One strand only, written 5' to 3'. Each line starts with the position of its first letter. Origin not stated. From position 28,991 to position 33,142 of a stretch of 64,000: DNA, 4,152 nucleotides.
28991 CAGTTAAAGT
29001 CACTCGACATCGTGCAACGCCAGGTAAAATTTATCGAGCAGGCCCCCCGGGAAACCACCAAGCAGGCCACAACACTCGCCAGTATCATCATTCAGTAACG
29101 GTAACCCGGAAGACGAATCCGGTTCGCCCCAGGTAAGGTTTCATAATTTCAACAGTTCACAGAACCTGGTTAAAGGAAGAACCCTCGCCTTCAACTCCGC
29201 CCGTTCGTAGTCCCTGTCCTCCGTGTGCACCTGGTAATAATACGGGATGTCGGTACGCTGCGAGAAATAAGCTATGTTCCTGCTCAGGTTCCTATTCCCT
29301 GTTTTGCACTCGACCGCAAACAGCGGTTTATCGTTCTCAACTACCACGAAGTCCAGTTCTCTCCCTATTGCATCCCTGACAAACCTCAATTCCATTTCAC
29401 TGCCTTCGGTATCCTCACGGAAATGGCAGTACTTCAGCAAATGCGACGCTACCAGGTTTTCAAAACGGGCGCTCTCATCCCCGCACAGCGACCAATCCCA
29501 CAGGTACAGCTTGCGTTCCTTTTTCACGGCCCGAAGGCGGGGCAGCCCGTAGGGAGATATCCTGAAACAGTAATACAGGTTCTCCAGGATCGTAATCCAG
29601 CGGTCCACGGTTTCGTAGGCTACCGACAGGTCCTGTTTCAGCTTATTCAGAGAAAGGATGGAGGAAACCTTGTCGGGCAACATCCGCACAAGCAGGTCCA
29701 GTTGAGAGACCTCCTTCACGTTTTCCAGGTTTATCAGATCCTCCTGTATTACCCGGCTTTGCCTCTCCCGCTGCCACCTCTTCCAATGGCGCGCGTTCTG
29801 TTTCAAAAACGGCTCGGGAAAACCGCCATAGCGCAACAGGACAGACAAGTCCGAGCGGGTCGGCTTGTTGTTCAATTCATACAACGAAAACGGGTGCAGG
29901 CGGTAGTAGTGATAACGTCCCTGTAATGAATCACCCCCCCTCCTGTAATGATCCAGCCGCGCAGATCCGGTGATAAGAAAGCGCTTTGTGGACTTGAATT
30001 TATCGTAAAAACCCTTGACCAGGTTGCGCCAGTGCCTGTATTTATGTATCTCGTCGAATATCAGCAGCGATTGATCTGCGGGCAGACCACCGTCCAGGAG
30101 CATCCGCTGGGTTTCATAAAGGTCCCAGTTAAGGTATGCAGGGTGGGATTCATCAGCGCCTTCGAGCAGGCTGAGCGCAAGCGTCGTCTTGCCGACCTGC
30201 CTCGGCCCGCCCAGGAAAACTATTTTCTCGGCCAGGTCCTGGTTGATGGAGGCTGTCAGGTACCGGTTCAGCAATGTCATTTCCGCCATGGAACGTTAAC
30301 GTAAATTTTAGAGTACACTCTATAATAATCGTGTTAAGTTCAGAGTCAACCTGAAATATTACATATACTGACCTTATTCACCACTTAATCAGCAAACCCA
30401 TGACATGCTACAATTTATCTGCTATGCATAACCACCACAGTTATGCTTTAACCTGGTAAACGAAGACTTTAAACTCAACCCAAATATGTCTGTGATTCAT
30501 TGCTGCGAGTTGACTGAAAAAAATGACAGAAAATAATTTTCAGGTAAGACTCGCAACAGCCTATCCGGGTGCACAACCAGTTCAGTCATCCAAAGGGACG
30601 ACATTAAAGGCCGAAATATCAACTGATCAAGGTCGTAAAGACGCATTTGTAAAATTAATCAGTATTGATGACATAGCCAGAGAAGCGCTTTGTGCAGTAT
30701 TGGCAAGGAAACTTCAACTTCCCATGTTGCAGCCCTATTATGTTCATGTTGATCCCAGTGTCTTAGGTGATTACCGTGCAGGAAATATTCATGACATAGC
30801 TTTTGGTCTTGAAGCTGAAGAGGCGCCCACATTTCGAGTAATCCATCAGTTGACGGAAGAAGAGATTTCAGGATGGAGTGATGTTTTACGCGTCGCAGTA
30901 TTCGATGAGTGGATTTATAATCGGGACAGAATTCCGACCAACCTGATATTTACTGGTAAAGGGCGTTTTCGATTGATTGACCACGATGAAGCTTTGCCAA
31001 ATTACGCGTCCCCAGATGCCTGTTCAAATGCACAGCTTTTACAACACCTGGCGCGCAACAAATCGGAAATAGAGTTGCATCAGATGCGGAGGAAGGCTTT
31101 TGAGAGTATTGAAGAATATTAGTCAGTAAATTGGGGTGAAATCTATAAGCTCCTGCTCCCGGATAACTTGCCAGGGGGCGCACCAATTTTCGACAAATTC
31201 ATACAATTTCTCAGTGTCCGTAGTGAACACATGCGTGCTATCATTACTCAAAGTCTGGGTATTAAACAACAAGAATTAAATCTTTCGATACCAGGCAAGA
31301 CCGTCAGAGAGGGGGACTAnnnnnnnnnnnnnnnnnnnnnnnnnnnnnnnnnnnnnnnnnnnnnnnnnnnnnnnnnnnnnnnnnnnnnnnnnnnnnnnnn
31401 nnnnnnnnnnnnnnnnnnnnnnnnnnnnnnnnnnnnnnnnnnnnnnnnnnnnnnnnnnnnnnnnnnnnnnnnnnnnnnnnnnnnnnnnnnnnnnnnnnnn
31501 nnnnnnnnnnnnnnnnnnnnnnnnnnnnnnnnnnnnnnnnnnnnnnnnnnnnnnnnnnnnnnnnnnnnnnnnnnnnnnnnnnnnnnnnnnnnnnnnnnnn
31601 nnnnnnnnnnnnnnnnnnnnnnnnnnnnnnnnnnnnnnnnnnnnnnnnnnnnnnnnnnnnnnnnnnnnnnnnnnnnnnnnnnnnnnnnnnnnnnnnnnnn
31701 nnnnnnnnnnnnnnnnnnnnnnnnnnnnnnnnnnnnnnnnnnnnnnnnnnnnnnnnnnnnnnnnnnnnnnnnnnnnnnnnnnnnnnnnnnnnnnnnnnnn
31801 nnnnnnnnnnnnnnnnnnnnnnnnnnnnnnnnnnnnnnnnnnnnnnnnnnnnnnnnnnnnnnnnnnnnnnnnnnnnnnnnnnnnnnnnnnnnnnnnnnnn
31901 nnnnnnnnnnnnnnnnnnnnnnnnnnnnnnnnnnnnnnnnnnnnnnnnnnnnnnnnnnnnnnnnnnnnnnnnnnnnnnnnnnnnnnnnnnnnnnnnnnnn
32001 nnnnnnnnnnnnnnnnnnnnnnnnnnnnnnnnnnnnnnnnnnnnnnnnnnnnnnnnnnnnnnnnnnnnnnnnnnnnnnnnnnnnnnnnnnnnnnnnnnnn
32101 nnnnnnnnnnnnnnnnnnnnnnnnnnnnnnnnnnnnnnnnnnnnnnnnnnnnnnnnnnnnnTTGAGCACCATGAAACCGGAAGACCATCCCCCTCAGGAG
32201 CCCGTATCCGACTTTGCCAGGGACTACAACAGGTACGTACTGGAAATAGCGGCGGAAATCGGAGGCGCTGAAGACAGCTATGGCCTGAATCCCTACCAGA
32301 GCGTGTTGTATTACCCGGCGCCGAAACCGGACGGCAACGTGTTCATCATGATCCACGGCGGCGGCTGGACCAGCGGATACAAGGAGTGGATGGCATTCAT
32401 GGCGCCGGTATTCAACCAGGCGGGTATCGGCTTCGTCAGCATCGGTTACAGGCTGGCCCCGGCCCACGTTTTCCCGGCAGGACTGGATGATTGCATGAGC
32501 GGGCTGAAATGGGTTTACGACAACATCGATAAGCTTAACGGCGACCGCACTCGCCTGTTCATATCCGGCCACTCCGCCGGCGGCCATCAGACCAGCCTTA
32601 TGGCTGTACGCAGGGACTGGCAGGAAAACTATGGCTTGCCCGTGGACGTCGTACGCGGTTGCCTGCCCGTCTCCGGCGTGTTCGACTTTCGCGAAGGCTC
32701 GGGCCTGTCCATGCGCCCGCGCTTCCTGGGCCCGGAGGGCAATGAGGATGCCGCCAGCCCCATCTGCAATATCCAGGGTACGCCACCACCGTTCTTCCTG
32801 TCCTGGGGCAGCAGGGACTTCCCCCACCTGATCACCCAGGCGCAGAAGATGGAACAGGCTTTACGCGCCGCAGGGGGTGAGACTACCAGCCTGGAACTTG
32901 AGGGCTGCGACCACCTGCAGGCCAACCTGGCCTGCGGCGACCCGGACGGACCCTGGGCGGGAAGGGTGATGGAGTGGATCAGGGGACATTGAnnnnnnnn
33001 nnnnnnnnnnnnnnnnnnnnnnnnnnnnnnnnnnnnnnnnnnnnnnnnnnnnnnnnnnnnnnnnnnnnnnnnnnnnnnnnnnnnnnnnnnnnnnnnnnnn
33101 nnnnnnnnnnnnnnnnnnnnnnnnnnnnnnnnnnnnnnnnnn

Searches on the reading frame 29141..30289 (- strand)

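Call 14: search_protein_families(library=pfam, proteins=[window:29141-30289:-], max_evalue=0.01)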
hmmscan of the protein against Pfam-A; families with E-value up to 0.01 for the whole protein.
window:29141-30289:- (382 aa): 3 families
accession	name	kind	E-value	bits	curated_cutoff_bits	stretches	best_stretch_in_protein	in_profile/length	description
PF13173.12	AAA_14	-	2.3e-24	86.3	27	1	21-139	2-128/129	AAA domain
PF13635.12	DUF4143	-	5.3e-24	85.2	28.1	1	182-330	1-159/160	Domain of unknown function (DUF4143)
PF13191.12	AAA_16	-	0.0091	16.9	32.6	0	4-51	9-54/167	AAA ATPase domain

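Call 62: search_protein_families(library=padloc, proteins=[window:29141-30289:-], max_evalue=0.001)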
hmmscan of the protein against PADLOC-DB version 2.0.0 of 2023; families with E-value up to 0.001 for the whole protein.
window:29141-30289:- (382 aa): 9 families
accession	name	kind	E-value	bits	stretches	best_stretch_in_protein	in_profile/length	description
PDLC04790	PDC-S01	-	8.6e-47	157.8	1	3-334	7-371/422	-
PDLC04789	PDC-S01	-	1.6e-42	143.9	1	7-344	2-354/375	-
PDLC04787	PDC-S01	-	2.9e-32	110.1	1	8-347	12-377/412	-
PDLC04791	PDC-S01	-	1e-24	85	1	18-347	16-368/395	-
PDLC04786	PDC-S01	-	2.6e-10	37.6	0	71-138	86-152/439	-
PDLC04788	PDC-S01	-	1.6e-06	25.3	0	25-138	23-149/448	-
PDLC01037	Csx1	-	1.7e-05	22.5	1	128-335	121-256/320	ARF+Nuclease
PDLC04792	PDC-S01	-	6.6e-05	19.7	0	16-61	11-56/452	-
PDLC01968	CARF_PDDEXK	-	0.00017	18.8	1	275-339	241-302/361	-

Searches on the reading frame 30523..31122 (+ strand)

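Call 14: search_protein_families(library=pfam, proteins=[window:30523-31122:+], max_evalue=0.01)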
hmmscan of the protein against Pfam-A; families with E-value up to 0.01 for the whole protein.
window:30523-31122:+ (199 aa): 1 family
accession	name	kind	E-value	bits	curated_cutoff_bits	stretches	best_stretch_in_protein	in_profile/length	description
PF20613.4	HipA_2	-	1.1e-10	41.6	27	1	49-181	36-171/240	HipA-like kinase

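Call 62: search_protein_families(library=padloc, proteins=[window:30523-31122:+], max_evalue=0.001)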
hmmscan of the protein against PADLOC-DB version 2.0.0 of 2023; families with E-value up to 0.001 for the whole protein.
window:30523-31122:+ (199 aa): 1 family
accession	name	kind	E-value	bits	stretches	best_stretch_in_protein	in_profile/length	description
PDLC04766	PDC-M66A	-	2.6e-08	31.4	1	2-157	4-172/270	-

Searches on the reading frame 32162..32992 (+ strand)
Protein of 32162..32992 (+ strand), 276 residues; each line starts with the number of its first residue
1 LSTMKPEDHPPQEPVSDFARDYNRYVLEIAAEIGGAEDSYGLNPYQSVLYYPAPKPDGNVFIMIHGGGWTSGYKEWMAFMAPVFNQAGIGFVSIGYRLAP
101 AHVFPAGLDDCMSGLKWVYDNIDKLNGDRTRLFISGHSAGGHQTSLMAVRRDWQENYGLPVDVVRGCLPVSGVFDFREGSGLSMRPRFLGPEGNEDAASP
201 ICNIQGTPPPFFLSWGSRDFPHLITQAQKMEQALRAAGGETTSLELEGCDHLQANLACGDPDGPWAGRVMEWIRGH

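Call 14: search_protein_families(library=pfam, proteins=[window:32162-32992:+], max_evalue=0.01)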
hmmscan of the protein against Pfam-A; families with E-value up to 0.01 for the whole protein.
window:32162-32992:+ (276 aa): 5 families
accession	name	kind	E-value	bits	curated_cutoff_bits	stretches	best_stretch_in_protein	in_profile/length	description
PF20434.5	BD-FAE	-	8.8e-25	87.9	26.8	1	50-234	4-215/215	BD-FAE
PF07859.19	Abhydrolase_3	-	1.8e-24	87.1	25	1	62-251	2-206/210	alpha/beta hydrolase fold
PF00135.34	COesterase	-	4e-10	39.7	27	1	36-150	82-203/515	Carboxylesterase family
PF00326.27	Peptidase_S9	-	0.00041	20.4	22.6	1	108-244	45-180/213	Prolyl oligopeptidase family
PF12697.13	Abhydrolase_6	-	0.0023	19.1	26.3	0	62-197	2-114/217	Alpha/beta hydrolase family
